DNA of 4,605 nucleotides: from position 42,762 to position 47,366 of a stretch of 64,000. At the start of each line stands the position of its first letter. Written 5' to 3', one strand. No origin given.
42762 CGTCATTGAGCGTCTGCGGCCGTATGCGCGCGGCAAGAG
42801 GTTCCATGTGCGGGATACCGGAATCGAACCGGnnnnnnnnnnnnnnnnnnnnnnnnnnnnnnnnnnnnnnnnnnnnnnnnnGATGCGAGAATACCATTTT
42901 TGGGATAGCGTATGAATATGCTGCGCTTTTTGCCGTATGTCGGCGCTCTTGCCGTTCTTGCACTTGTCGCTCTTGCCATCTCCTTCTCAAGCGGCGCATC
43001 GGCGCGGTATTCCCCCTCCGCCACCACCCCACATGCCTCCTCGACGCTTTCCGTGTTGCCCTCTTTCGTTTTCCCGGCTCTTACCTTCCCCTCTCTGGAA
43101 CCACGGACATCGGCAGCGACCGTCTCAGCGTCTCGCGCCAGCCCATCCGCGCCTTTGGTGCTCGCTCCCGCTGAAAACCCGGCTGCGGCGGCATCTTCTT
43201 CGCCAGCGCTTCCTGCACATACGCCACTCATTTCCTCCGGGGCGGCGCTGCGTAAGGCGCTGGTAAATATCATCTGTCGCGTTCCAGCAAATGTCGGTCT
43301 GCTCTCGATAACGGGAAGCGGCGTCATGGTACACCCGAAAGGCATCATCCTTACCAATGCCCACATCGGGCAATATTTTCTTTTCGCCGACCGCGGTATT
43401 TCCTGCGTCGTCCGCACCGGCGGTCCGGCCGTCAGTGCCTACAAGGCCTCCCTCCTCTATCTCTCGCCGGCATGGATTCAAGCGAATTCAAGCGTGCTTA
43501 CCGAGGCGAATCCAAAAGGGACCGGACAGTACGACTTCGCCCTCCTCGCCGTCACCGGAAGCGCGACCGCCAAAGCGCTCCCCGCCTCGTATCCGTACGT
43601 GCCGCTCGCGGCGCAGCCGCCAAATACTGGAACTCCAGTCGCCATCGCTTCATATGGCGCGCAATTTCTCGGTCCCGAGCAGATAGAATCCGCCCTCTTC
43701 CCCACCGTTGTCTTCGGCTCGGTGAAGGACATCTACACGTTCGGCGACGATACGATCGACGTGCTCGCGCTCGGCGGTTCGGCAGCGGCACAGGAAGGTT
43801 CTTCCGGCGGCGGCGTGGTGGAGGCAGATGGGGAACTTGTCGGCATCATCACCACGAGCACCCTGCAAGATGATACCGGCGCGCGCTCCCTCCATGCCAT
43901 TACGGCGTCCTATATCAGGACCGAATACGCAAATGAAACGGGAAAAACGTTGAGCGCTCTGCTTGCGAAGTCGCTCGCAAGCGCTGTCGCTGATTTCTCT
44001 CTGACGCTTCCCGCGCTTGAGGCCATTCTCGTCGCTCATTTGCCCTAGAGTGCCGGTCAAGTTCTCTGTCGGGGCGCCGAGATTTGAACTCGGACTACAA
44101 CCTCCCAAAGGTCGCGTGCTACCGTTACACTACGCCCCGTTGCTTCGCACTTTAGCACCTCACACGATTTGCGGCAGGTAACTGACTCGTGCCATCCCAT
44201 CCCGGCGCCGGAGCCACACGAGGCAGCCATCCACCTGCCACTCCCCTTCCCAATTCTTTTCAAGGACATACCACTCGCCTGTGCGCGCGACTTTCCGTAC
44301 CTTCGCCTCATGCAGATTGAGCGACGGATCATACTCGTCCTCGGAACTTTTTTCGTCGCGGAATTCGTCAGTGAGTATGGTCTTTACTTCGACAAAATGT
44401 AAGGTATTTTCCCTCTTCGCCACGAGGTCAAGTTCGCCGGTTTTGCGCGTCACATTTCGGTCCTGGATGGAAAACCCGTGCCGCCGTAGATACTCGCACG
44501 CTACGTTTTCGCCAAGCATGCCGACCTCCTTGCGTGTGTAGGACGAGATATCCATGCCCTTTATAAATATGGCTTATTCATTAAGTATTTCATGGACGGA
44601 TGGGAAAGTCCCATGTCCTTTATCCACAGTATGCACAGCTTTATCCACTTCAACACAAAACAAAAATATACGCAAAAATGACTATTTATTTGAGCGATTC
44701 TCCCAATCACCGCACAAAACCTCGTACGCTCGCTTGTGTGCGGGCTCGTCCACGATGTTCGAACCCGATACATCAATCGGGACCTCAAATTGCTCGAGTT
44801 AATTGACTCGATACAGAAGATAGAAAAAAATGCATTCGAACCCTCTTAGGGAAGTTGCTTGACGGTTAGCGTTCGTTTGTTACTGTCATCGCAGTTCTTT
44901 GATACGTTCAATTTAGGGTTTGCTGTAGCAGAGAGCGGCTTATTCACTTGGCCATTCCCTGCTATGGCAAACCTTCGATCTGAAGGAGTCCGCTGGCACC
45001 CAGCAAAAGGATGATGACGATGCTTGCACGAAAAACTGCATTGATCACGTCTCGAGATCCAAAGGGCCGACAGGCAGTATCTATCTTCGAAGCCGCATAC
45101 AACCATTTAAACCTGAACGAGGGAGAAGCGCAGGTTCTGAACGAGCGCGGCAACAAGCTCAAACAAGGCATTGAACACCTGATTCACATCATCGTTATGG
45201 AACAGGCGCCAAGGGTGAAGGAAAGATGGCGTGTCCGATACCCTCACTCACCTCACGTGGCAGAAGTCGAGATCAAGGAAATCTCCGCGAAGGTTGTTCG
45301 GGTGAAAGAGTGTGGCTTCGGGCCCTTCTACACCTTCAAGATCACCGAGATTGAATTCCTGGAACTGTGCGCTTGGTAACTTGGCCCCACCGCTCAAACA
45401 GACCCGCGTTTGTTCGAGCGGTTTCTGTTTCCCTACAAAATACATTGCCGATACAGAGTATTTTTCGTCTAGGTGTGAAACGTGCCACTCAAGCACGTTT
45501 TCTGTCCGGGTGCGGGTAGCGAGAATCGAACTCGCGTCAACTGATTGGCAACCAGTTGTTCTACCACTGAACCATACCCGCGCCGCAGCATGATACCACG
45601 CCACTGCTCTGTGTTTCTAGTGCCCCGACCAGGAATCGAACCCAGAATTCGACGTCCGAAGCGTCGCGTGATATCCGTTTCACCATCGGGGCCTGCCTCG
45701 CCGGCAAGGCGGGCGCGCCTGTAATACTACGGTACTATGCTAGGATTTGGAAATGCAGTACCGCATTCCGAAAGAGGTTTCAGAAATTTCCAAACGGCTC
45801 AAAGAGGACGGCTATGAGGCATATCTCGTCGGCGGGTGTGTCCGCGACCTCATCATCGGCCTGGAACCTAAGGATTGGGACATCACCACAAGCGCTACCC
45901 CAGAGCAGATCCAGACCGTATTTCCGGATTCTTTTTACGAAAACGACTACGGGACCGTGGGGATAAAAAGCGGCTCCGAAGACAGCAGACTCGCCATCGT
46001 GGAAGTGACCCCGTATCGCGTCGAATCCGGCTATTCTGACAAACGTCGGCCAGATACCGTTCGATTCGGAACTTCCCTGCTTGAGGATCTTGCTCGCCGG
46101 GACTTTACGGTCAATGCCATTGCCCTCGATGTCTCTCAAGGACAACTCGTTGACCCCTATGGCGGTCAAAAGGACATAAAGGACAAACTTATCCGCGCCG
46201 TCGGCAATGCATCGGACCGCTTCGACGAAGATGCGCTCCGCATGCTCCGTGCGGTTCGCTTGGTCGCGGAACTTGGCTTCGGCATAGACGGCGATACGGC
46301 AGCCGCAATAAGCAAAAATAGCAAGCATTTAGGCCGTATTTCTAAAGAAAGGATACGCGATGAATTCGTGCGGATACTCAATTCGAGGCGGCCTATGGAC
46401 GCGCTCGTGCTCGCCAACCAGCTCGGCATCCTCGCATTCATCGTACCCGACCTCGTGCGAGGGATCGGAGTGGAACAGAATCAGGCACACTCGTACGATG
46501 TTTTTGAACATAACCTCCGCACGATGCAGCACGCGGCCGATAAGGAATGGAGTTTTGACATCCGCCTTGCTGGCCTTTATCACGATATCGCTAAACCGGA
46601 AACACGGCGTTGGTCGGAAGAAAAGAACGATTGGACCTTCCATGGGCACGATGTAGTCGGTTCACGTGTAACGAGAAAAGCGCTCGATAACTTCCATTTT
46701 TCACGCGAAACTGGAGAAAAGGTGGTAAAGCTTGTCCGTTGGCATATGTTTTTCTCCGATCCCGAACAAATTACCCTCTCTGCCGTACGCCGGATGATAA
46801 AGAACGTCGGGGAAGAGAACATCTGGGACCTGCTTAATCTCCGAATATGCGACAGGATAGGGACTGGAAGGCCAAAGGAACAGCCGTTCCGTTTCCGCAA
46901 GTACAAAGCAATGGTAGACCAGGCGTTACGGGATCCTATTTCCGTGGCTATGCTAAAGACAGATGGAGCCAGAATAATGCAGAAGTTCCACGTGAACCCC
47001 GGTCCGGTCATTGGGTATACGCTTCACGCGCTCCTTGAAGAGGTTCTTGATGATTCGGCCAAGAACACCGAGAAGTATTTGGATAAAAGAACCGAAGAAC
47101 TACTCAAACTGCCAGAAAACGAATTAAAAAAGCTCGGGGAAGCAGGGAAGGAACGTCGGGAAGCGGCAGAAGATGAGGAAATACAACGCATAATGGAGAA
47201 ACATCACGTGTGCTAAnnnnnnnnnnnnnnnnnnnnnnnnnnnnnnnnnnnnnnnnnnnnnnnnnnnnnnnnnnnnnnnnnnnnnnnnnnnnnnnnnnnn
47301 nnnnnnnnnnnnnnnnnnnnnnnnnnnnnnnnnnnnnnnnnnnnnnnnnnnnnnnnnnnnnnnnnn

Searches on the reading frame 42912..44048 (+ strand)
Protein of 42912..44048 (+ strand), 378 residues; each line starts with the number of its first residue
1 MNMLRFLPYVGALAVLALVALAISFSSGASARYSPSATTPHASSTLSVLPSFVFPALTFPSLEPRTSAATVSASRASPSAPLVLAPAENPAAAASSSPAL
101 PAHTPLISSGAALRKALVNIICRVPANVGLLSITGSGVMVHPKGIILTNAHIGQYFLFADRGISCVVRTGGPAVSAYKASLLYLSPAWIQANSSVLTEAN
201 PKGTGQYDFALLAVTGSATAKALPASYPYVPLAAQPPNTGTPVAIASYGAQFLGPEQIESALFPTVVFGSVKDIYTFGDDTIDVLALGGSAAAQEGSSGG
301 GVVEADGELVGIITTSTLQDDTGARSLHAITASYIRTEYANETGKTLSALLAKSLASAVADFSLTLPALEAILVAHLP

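Call 48: search_protein_families(library=pfam, proteins=[window:42912-44048:+], max_evalue=0.001)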
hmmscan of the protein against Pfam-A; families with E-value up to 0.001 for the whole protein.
window:42912-44048:+ (378 aa): 2 families
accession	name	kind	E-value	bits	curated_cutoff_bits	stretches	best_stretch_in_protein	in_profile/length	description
PF13365.12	Trypsin_2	-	8.1e-15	56.2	27.6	1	135-312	1-144/144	Trypsin-like peptidase domain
PF00089.32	Trypsin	-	4.4e-10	40.2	20.6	1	133-323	20-204/220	Trypsin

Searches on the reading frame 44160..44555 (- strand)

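Call 48: search_protein_families(library=pfam, proteins=[window:44160-44555:-], max_evalue=0.001)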
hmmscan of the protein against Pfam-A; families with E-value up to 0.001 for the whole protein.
window:44160-44555:- (131 aa): 1 family
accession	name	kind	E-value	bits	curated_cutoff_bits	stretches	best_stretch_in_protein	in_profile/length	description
PF02021.23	UPF0102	-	7.4e-16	58.7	23.6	1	15-98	1-71/80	Uncharacterised protein family UPF0102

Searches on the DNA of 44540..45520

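Call 69: search_rna_families(source=window, start=44540, end=45520, threshold=evalue, max_evalue=5, show_alignments=2)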
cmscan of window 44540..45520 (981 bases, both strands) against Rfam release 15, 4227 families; matches with E-value up to 5: 6.
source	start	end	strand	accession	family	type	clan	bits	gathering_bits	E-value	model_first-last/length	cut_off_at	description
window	44904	44987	+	RF03993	mir-8536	Gene; miRNA;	-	23.6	100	0.027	1-86/86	no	mir-8536 microRNA precursor family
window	44910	44980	+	RF00366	mir-BHRF1-2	Gene; miRNA;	-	23.4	87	0.14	1-65/65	no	mir-BHRF1-2 microRNA precursor family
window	44908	44983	+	RF03583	MIR781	Gene; miRNA;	-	22.8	88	0.16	1-94/94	no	MIR781 microRNA precursor family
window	44910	44981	+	RF04160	MIR868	Gene; miRNA;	-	19.5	200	0.43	1-194/194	no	MIR868 microRNA precursor family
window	44727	44779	+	RF00734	mir-52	Gene; miRNA;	-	19.3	50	0.15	20-72/92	no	mir-52 microRNA precursor family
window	45405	45433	-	RF01074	RF_site1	Cis-reg; frameshift_element;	-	16.7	40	3.8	1-40/40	no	Putative RNA-dependent RNA polymerase ribosomal frameshift site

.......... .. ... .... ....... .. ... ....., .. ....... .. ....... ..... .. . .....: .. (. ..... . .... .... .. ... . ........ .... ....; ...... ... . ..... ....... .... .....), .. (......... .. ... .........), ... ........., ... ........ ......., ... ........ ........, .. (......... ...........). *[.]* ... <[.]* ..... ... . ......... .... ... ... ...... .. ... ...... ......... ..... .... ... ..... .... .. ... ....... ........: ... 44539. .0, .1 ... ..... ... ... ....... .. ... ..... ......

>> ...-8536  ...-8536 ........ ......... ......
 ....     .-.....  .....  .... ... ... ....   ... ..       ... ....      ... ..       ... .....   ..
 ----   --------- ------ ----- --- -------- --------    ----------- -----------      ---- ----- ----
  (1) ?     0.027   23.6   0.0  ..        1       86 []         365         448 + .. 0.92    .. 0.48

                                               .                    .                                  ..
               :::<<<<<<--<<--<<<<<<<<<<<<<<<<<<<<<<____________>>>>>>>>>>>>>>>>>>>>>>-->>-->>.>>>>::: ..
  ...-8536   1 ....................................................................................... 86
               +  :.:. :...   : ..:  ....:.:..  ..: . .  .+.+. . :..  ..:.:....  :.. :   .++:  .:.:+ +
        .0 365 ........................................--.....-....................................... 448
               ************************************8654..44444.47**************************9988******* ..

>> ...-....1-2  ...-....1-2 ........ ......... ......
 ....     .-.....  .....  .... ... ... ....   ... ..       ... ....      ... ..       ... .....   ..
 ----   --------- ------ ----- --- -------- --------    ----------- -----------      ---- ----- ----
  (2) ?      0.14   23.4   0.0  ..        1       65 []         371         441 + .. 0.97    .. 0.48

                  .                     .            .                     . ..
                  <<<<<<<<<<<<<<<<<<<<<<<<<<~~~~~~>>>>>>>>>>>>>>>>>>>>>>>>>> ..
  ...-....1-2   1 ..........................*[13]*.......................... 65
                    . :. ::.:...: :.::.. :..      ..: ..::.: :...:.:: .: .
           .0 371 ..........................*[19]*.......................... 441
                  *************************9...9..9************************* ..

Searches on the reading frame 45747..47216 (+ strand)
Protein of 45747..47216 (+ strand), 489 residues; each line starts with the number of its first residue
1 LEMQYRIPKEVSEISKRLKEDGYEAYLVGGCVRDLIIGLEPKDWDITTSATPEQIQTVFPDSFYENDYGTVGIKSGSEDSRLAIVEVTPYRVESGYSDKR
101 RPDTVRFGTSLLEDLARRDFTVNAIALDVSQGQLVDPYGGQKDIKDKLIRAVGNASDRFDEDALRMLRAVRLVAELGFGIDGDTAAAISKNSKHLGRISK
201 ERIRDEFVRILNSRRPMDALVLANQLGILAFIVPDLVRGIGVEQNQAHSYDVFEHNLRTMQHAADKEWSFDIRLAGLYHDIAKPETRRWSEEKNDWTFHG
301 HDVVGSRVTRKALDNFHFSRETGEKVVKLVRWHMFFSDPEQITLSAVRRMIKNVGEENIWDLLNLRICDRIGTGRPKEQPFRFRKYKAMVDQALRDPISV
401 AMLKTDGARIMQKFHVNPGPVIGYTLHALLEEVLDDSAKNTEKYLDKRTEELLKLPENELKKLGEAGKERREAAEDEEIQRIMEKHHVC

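Call 9: find_related_loci(query=window:45747-47213:+, collection=genome_contigs, flank=4000)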
Query window:45747-47213:+ (489 aa) in genome_contigs; peptide patterns used: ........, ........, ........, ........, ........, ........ (x = any residue, [..] = any of these).
600 stretches matched a pattern (row limit reached: there are more); 581 encode a relative of the query (tblastn E <= 1e-3); the best 80 are kept; 80 distinct loci.
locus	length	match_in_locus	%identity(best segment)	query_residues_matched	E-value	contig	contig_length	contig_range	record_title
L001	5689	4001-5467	84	1-489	0e+0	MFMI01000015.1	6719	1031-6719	MAG: Candidatus Kaiserbacteria bacterium RIFCSPLOWO2_02_FULL_54_13 rifcsplowo2_02_scaffold_32756, whole genome shotgun s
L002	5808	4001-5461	82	3-489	0e+0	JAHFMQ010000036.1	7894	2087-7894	MAG: Candidatus Kaiserbacteria bacterium isolate nzgw460 NODE_4750_length_7895_cov_3.983278, whole genome shotgun sequen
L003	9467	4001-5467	82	1-489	0e+0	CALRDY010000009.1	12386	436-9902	MAG: Candidatus Nomurabacteria bacterium isolate LH-02apr19-231 genome assembly, contig: LH-02apr19-C11642, whole genome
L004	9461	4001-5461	83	3-489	0e+0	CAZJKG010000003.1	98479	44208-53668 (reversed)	MAG TPA_asm: uncultured Candidatus Saccharibacteria bacterium isolate SRP178908_co1_344 genome assembly, contig: NODE_94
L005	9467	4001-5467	83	1-489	0e+0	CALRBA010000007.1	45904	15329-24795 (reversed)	MAG: Candidatus Nomurabacteria bacterium isolate MaH-09apr19-126 genome assembly, contig: MaH-09apr19-C1619, whole genom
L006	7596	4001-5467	80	1-489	0e+0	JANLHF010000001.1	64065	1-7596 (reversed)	MAG: Patescibacteria group bacterium isolate P6-10 k99_258, whole genome shotgun sequence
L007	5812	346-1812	80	1-489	0e+0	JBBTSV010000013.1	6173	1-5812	MAG: Patescibacteria group bacterium isolate H41-bin079 H41_bin079_000000000013, whole genome shotgun sequence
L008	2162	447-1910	81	1-489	0e+0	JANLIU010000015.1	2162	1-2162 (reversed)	MAG: Candidatus Parcubacteria bacterium isolate S40-23 k99_252943, whole genome shotgun sequence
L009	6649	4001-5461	80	3-489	0e+0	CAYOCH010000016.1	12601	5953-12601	MAG TPA_asm: uncultured Candidatus Saccharibacteria bacterium isolate SRP093762_co1_108 genome assembly, contig: NODE_29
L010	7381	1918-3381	80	1-489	0e+0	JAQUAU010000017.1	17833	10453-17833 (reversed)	MAG: Candidatus Paceibacterota bacterium isolate STC_91 NODE_6735_length_17833_cov_3.490173_Sandtown_C, whole genome sho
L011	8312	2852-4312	78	3-489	0e+0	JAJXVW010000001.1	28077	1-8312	MAG: bacterium isolate BP5.bin47 NODE_2617_length_28077_cov_1.060966, whole genome shotgun sequence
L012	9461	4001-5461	79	3-489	0e+0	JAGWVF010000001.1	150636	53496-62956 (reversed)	MAG: Patescibacteria group bacterium isolate REEB413 contig-150_44, whole genome shotgun sequence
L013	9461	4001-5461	78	3-489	0e+0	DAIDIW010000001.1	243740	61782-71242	MAG TPA_asm: Candidatus Kaiserbacteria bacterium isolate clean371 k141_502389, whole genome shotgun sequence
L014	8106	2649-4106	78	3-489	0e+0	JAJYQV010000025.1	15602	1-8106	MAG: bacterium isolate DS4.bin61 NODE_4312_length_15602_cov_4.752504, whole genome shotgun sequence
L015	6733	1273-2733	77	3-489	0e+0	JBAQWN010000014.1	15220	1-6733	MAG: Minisyncoccia bacterium isolate MFD03290_ilm_asm_bin3 k127_130869, whole genome shotgun sequence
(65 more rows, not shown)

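Call 48: search_protein_families(library=pfam, proteins=[window:45747-47216:+], max_evalue=0.001)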
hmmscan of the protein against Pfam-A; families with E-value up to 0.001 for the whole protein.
window:45747-47216:+ (489 aa): 4 families
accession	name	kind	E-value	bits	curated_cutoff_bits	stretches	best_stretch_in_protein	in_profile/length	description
PF01743.26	PolyA_pol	-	1.7e-35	122.6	23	1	25-150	1-126/126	Poly A polymerase head domain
PF12627.12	PolyA_pol_RNAbd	-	2.4e-14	53.3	22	1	177-236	1-60/64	Probable RNA and SrmB- binding site of polymerase A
PF01966.28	HD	-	1.1e-12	48.8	22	1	252-346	1-104/116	HD domain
PF13735.12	tRNA_NucTran2_2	-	3e-05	24.5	27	1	293-445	7-145/149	tRNA nucleotidyltransferase domain 2 putative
